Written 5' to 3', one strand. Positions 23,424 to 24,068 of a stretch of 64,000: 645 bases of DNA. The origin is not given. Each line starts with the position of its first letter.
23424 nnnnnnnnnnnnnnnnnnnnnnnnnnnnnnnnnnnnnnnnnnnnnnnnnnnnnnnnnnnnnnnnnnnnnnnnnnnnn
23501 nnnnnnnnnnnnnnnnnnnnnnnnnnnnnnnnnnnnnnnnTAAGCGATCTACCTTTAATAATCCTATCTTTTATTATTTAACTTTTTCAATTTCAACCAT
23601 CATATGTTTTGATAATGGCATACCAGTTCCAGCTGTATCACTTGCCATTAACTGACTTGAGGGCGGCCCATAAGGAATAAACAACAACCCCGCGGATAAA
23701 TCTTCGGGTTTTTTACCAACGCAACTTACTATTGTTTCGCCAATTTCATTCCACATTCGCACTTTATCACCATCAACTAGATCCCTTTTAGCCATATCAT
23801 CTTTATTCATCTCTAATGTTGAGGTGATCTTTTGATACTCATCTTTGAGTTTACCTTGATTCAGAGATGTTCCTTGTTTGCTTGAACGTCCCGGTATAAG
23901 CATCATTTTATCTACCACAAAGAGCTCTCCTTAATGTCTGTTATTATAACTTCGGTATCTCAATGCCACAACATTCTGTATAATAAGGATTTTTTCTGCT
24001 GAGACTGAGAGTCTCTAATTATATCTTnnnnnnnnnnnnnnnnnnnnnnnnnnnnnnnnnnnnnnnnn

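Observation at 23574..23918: FwdD-like molybdopterin-dinucleotide-binding-domain protein heading an Fhc (hydrolytic, Mo-free) operon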

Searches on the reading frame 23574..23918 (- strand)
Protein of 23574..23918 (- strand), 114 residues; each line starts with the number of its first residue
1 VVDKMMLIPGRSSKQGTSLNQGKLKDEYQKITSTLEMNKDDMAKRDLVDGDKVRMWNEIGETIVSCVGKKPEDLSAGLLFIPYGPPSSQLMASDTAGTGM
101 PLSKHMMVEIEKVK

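Call 3: search_protein_families(library=pfam, proteins=[window:23574-23918:-], max_evalue=0.01)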
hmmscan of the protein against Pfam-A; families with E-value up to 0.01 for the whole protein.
window:23574-23918:- (114 aa): 1 family
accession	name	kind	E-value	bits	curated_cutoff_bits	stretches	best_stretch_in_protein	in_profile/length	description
PF01568.27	Molydop_binding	-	2.4e-10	40.9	26.8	1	6-91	2-93/110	Molydopterin dinucleotide binding domain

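Call 4: search_protein_families(library=ncbifam, proteins=[window:23574-23918:-], max_evalue=0.01)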
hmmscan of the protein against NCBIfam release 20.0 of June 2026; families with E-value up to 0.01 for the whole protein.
window:23574-23918:- (114 aa): 4 families
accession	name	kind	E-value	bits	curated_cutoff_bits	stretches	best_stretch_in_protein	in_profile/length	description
NF042908.1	FMD_DH_FwdD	exception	2.1e-20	73.1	175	1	4-113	2-111/129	tungsten-dependent formylmethanofuran dehydrogenase subunit FwdD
TIGR00509.1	bisC_fam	subfamily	0.0023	16.2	1017.55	1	18-66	641-690/772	molybdopterin guanine dinucleotide-containing S/N-oxide reductase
TIGR02166.1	dmsA_ynfE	subfamily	0.0044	15.1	777.7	1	32-65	701-734/794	DMSO/selenate family reductase complex A subunit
TIGR03479.1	DMSO_red_II_alp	subfamily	0.006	14.7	984.75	1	30-65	808-843/913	molybdopterin-dependent oxidoreductase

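Call 5: search_solved_structures(query=window:23574-23918:-, max_evalue=1, show_alignments=3)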
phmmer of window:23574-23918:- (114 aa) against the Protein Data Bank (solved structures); distinct sequences matched with E-value up to 1: 16.
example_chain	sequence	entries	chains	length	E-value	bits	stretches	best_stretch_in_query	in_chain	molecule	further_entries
9sfi_S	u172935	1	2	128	1e-13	54.7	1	4-112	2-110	Formylmethanofuran dehydrogenase subunit D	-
2ki8_A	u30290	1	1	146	1.4e-13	54.2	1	6-112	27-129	Tungsten formylmethanofuran dehydrogenase, subunit D (FwdD-2)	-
5t5i_D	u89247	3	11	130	6.1e-11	45.7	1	5-110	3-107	Tungsten formylmethanofuran dehydrogenase subunit fwdD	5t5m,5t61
8rja_D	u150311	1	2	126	3.5e-09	40.1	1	6-106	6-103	Formylmethanofuran dehydrogenase subunit D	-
7bkb_J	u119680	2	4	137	2.2e-07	34.3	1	6-112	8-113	Formylmethanofuran dehydrogenase, subunit D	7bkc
5nqd_A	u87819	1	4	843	0.18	15.3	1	35-97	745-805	AroA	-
8ed4_A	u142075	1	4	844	0.18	15.3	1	35-97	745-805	AroA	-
4aay_A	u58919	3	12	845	0.18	15.3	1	35-97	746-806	AROA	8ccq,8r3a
1g8j_A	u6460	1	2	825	0.53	13.8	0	33-65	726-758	ARSENITE OXIDASE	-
1g8k_A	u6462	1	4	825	0.57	13.7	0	33-65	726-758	ARSENITE OXIDASE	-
8ch9_G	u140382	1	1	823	0.58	13.7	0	33-65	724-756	Arsenite oxidase subunit AioA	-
8cgs_A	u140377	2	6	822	0.58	13.7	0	33-65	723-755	Arsenite oxidase subunit AioA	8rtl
8rtl_G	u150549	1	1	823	0.58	13.7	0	33-65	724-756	Arsenite oxidase subunit AioA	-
8cff_A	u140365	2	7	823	0.58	13.7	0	33-65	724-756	Arsenite oxidase subunit AioA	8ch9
8rtl_E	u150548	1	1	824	0.58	13.7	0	33-65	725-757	Arsenite oxidase subunit AioA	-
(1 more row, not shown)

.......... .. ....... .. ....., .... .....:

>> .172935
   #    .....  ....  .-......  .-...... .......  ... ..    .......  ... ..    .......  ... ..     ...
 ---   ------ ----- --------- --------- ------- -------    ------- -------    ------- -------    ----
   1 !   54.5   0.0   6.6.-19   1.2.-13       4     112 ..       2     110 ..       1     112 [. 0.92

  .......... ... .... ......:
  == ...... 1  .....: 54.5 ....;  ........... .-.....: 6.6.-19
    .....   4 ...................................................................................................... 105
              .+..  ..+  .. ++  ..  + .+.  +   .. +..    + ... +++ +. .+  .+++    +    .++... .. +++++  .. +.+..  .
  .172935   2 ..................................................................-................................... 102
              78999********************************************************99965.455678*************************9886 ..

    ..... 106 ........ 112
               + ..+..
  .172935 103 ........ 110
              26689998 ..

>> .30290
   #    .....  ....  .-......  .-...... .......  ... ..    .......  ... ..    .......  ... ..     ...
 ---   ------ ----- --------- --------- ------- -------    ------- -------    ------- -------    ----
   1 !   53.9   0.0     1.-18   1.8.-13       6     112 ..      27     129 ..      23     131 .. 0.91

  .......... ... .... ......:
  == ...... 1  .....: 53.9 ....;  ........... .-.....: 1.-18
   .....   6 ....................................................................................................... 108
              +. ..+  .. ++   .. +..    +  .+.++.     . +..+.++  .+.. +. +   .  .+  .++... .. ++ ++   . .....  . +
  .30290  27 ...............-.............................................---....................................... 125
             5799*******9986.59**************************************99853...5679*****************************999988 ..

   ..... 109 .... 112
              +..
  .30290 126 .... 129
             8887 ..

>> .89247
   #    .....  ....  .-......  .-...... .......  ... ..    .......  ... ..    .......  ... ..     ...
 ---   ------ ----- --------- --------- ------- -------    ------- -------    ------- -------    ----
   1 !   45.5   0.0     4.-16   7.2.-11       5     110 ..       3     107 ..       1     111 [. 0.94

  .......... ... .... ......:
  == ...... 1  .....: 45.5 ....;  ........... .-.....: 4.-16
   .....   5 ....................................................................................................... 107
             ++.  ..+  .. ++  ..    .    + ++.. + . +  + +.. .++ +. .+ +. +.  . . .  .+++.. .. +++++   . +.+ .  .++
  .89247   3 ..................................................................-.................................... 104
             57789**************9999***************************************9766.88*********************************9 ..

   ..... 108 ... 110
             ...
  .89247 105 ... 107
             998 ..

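Call 11: find_homologous_proteins(query=window:23574-23918:-, max_evalue=0.001)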
Query window:23574-23918:- (114 aa): 477 proteins with E <= 0.001 among 484 candidates; the best 120 are listed.
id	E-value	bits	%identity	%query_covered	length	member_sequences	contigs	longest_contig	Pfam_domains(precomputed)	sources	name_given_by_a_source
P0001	6.7e-63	227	91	100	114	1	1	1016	PF01568.28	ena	-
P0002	2.5e-62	226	91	100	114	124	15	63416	PF01568.28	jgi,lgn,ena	jgi:formylmethanofuran dehydrogenase subunit D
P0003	1.5e-58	213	85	99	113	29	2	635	PF01568.28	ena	-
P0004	2.0e-58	213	86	100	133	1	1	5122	PF01568.28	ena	-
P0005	3.5e-58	212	87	100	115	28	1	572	PF01568.28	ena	-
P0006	2.1e-57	210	86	100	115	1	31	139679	PF01568.28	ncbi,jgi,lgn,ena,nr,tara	ncbi:MAG: formylmethanofuran dehydrogenase [Legionellales bacterium]|nr:formylmethanofuran dehydroge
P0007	2.8e-57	209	85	100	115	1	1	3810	PF01568.28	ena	-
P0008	4.9e-57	209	85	100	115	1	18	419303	PF01568.28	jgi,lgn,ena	jgi:formylmethanofuran dehydrogenase subunit D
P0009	1.1e-56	207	83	100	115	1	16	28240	PF01568.28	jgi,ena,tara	jgi:formylmethanofuran dehydrogenase subunit D|tara:strand:+ start:791 stop:1138 length:348 start_co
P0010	1.4e-56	207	86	96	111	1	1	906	PF01568.28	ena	-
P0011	2.0e-56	207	82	100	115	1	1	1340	PF01568.28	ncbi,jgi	-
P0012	2.8e-56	206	83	100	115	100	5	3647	PF01568.28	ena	-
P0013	8.2e-56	205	82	100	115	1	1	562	PF01568.28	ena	-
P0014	8.2e-56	205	86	96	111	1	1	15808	PF01568.28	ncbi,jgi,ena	-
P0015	3.5e-55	203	86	96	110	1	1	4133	PF01568.28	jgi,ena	-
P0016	4.6e-55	202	82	100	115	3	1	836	PF01568.28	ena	-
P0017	2.5e-54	200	85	93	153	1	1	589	PF01568.28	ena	-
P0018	4.1e-54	199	84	96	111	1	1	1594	PF01568.28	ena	-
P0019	4.1e-54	199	80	100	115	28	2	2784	PF01568.28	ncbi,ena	-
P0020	1.2e-53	198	81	99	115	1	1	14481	PF01568.28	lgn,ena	-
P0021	2.6e-53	197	80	99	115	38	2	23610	PF01568.28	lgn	-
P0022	5.4e-53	196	80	99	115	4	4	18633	PF01568.28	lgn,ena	-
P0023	5.7e-53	195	81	99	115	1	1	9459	PF01568.28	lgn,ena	-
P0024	5.8e-53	195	81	99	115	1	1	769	PF01568.28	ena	-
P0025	1.9e-52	194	83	96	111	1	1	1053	PF01568.28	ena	-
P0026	2.9e-52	193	79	99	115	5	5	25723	PF01568.28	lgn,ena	-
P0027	3.4e-52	193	82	96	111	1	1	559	PF01568.28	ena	-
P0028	3.4e-52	193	80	99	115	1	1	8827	PF01568.28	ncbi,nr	ncbi:MAG: hypothetical protein O7D86_08615 [Proteobacteria bacterium]|nr:hypothetical protein [Pseud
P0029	6.1e-52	192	79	99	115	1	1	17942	PF01568.28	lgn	-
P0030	1.1e-51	191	81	96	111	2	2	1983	PF01568.28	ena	-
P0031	1.5e-51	191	82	96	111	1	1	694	PF01568.28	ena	-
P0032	1.6e-51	191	82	96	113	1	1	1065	PF01568.28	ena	-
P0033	1.6e-51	191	77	99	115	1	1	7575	PF01568.28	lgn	-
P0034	1.6e-51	191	80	96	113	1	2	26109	PF01568.28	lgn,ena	-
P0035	2.0e-51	190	100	78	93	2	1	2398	PF01568.28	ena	-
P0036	2.3e-51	190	78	99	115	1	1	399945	PF01568.28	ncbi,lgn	-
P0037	2.5e-51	190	76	100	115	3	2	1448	PF01568.28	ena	-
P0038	2.6e-51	190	77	99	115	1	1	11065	PF01568.28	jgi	-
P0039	4.2e-51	189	80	99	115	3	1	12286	PF01568.28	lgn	-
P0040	5.9e-51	189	76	99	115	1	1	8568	PF01568.28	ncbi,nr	ncbi:MAG: formylmethanofuran dehydrogenase [Proteobacteria bacterium]|nr:formylmethanofuran dehydrog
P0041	7.0e-51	189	82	96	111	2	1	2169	PF01568.28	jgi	-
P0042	9.2e-51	188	81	96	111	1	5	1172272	PF01568.28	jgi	jgi:formylmethanofuran dehydrogenase subunit D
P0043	9.7e-51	188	78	99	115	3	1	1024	PF01568.28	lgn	-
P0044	9.9e-51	188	82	96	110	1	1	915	PF01568.28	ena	-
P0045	1.1e-50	188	82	96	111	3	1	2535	PF01568.28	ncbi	-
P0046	1.2e-50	188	80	96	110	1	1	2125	PF01568.28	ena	-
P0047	1.2e-50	188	79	96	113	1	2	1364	PF01568.28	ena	-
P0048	1.3e-50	188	78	99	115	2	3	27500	PF01568.28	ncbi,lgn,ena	-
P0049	1.4e-50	188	78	97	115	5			PF01568.28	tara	tara:strand:- start:428 stop:775 length:348 start_codon:yes stop_codon:yes gene_type:complete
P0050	1.5e-50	188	77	99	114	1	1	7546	PF01568.28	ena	-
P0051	1.6e-50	188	82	96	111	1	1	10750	PF01568.28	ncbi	-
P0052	1.8e-50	187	80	96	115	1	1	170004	PF01568.28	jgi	jgi:formylmethanofuran dehydrogenase subunit D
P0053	2.0e-50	187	77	99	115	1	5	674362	PF01568.28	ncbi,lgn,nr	ncbi:MAG: formylmethanofuran dehydrogenase [Proteobacteria bacterium]|nr:formylmethanofuran dehydrog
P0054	2.0e-50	187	78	96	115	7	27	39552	PF01568.28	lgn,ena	-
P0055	2.3e-50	187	78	96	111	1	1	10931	PF01568.28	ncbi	-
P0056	2.9e-50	187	78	99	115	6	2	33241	PF01568.28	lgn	-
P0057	2.9e-50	187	75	99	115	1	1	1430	PF01568.28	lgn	-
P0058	5.6e-50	186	76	99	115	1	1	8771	PF01568.28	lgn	-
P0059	7.2e-50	185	76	99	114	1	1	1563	PF01568.28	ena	-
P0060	7.2e-50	185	77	97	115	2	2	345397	PF01568.28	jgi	jgi:formylmethanofuran dehydrogenase subunit D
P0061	7.6e-50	185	75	99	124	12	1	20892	PF01568.28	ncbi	-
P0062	1.0e-49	185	76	100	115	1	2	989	PF01568.28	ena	-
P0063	1.0e-49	185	80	96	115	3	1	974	PF01568.28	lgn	-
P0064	1.2e-49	185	78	96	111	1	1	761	PF01568.28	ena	-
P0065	1.6e-49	184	76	99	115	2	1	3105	PF01568.28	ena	-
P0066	1.6e-49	184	74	99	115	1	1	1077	PF01568.28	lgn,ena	-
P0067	2.7e-49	184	75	99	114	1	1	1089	PF01568.28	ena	-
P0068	2.9e-49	184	73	99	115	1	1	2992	PF01568.28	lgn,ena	-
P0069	7.5e-49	182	78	96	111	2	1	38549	PF01568.28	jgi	jgi:formylmethanofuran dehydrogenase subunit D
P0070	7.8e-49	182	77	99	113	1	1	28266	PF01568.28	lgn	-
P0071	8.0e-49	182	78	96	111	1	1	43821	PF01568.28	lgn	-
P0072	8.4e-49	182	74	99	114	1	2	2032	PF01568.28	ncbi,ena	-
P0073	1.2e-48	182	77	96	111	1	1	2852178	PF01568.28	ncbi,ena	-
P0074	1.7e-48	181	74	99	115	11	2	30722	PF01568.28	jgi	jgi:formylmethanofuran dehydrogenase subunit D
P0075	1.8e-48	181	75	99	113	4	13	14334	PF01568.28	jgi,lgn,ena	jgi:formylmethanofuran dehydrogenase subunit D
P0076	2.1e-48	181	77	96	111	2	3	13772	PF01568.28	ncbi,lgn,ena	-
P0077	2.1e-48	181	73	99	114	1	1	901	PF01568.28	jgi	jgi:formylmethanofuran dehydrogenase subunit D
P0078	3.0e-48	180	73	99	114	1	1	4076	PF01568.28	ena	-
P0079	3.0e-48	180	74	99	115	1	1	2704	PF01568.28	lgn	-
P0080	3.1e-48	180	73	99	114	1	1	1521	PF01568.28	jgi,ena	jgi:formylmethanofuran dehydrogenase subunit D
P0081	3.6e-48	180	74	99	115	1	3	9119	PF01568.28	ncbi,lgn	-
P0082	4.2e-48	180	74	99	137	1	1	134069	PF01568.28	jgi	jgi:formylmethanofuran dehydrogenase subunit D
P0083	4.4e-48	180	73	99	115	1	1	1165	PF01568.28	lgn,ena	-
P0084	5.7e-48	179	76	96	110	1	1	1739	PF01568.28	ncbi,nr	ncbi:MAG: hypothetical protein KAI15_00845 [Gammaproteobacteria bacterium]|nr:hypothetical protein [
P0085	6.4e-48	179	72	99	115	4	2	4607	PF01568.28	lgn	-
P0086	7.8e-48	179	72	99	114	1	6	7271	PF01568.28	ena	-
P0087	8.1e-48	179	73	99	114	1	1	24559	PF01568.28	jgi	-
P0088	9.2e-48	179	73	99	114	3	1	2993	PF01568.28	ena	-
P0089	1.3e-47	178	73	100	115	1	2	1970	PF01568.28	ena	-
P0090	1.3e-47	178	73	99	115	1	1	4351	PF01568.28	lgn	-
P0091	1.6e-47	178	72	99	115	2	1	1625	PF01568.28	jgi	-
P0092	1.6e-47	178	71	99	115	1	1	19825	PF01568.28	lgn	-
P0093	1.7e-47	178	77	96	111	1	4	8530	PF01568.28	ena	-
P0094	2.1e-47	178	73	99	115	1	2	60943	PF01568.28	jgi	-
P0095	3.1e-47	177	73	99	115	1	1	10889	PF01568.28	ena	-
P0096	3.5e-47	177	75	97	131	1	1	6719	PF01568.28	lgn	-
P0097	3.6e-47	177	73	99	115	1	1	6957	PF01568.28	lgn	-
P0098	3.7e-47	177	73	99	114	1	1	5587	PF01568.28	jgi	jgi:formylmethanofuran dehydrogenase subunit D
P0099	3.9e-47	177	73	99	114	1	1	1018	PF01568.28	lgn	-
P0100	3.9e-47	177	73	99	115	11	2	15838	PF01568.28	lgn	-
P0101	4.6e-47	176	72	99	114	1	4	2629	PF01568.28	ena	-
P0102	5.2e-47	176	73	99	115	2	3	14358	PF01568.28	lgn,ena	-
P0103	5.4e-47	176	71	99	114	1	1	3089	PF01568.28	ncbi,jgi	-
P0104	5.6e-47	176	71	100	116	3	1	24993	PF01568.28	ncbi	-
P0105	6.5e-47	176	69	99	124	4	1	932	PF01568.28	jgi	jgi:formylmethanofuran dehydrogenase subunit D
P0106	7.0e-47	176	72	99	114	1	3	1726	PF01568.28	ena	-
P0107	7.0e-47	176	72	100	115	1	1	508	PF01568.28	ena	-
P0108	7.8e-47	176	71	99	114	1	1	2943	PF01568.28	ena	-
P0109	8.2e-47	176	72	99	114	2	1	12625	PF01568.28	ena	-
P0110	8.3e-47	176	72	100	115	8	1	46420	PF01568.28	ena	-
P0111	8.4e-47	176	74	96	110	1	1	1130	PF01568.28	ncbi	-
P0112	1.1e-46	175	72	99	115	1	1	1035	PF01568.28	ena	-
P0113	1.1e-46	175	71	99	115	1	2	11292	PF01568.28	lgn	-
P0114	1.1e-46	175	73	99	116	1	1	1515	PF01568.28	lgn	-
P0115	1.4e-46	175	72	99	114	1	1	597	PF01568.28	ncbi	-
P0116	1.4e-46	175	74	99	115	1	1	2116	PF01568.28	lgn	-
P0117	1.5e-46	175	73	98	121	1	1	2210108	PF01568.28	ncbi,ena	-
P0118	1.5e-46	175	72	99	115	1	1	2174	PF01568.28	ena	-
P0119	1.5e-46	175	72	99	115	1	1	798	PF01568.28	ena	-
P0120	1.5e-46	175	69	99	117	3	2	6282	PF01568.28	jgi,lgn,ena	-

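Call 20: search_protein_representatives(protein=window:23574-23918:-)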
Query: 114 residues. Proteins with E-value up to 0.001 (for the whole library): 334; up to 1e-10: 86; up to 1e-30: 5. The best 150 are listed.
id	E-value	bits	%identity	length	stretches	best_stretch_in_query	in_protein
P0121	2.3e-34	134.0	84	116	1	2-77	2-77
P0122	7.5e-34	132.3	76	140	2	5-66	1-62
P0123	4.9e-33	129.7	59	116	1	2-112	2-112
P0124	6.6e-33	129.3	56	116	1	1-111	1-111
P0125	1.0e-31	125.4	69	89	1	4-91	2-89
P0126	5.4e-30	119.9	56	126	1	4-113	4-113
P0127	8.3e-28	112.9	64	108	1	5-91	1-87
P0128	8.8e-27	109.6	56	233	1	4-111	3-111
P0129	3.0e-26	107.9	55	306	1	1-111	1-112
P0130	5.5e-26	107.0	52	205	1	1-112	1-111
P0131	6.3e-26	106.8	52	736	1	2-111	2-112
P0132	8.0e-26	106.5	53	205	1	5-111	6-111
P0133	4.5e-25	104.1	51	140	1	5-112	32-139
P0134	1.8e-24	102.2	50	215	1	1-108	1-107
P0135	4.1e-23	97.8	50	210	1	3-112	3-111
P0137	3.7e-22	94.7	46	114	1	4-113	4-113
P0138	3.1e-21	91.7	45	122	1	1-110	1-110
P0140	1.8e-20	89.3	50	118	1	4-111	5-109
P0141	1.9e-20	89.2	45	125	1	4-113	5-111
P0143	3.2e-20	88.5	44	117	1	4-113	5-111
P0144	1.4e-19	86.5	40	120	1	3-114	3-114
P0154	6.0e-16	74.7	42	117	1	4-111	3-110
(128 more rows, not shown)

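Call 24: find_related_loci(query=A2, collection=genome_contigs, flank=8000)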
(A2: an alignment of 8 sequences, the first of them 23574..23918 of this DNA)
Query A2 (114 aa) in genome_contigs; peptide patterns used: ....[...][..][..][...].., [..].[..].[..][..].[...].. (x = any residue, [..] = any of these).
231 stretches matched a pattern; 204 encode a relative of the query (tblastn E <= 1e-3); the best 80 are kept; 80 distinct loci.
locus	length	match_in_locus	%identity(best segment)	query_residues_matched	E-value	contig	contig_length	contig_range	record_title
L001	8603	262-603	91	1-114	9e-68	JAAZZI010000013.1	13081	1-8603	MAG: Gammaproteobacteria bacterium isolate bin9s NODE_13_length_13081_cov_3.727740, whole genome shotgun sequence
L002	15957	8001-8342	86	1-114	2e-63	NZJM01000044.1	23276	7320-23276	MAG: Legionellales bacterium isolate MED1261 MHASMcontig_271960, whole genome shotgun sequence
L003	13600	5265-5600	86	3-114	2e-62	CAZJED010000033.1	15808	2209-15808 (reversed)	MAG TPA_asm: uncultured Enterobacteriaceae bacterium isolate SRP200020_co5_86 genome assembly, contig: NODE_5723_length_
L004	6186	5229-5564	84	3-114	4e-62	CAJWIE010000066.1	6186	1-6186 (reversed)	MAG TPA_asm: uncultured Legionellales bacterium isolate ERR599132_bin.39_MetaBAT_v2.12.1_MAG genome assembly, contig: NO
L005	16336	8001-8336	83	3-114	1e-60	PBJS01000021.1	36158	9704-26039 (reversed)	MAG: Legionellales bacterium isolate SP289 122819, whole genome shotgun sequence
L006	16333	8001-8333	81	4-114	6e-60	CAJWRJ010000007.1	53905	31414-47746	MAG TPA_asm: uncultured Legionellales bacterium isolate ERR598963_bin.119_MetaBAT_v2.12.1_MAG genome assembly, contig: N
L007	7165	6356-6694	80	1-113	7e-58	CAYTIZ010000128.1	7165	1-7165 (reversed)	MAG TPA_asm: uncultured Enterobacteriaceae bacterium isolate SRP215229_co1_1 genome assembly, contig: NODE_7605_length_7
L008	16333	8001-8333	79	3-113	1e-57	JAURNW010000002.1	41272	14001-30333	MAG: Gammaproteobacteria bacterium isolate SFB_Poly_Co_19 k141_564287, whole genome shotgun sequence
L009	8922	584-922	77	1-113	1e-56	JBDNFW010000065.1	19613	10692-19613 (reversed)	MAG: Gammaproteobacteria bacterium isolate concoct.158.ELB k141_1414470, whole genome shotgun sequence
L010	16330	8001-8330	79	4-113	1e-56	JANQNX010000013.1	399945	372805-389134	MAG: Gammaproteobacteria bacterium isolate IP29b_bin.112 k99_173283, whole genome shotgun sequence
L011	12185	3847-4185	79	1-113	7e-57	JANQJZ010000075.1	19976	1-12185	MAG: Gammaproteobacteria bacterium isolate PL25a_bin.135 k99_4466082, whole genome shotgun sequence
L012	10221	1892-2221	82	4-113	6e-57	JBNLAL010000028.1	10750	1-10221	MAG: Gammaproteobacteria bacterium isolate C2.bin.53.permissive NODE_28_length_10750_cov_3.186077, whole genome shotgun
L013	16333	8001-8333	77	3-113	6e-56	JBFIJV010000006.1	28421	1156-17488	MAG: Gammaproteobacteria bacterium isolate Mix_sand11.2021.09.Z.94 k141_396421_length_28421_cov_39.3155, whole genome sh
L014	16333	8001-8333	78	3-113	3e-56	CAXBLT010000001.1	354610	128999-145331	MAG TPA_asm: uncultured Gammaproteobacteria bacterium isolate ERR2762121_binner13_Refined_69 genome assembly, contig: ER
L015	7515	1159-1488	79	4-113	5e-56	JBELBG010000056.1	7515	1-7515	MAG: Thiotrichaceae bacterium isolate REMEI003_ass_metaspades_bin.265 NODE_15696_length_7515_cov_3.828418, whole genome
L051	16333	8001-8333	67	1-111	4e-48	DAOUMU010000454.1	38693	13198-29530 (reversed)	MAG TPA_asm: Anaerolineae bacterium isolate W92_265 k127_509268, whole genome shotgun sequence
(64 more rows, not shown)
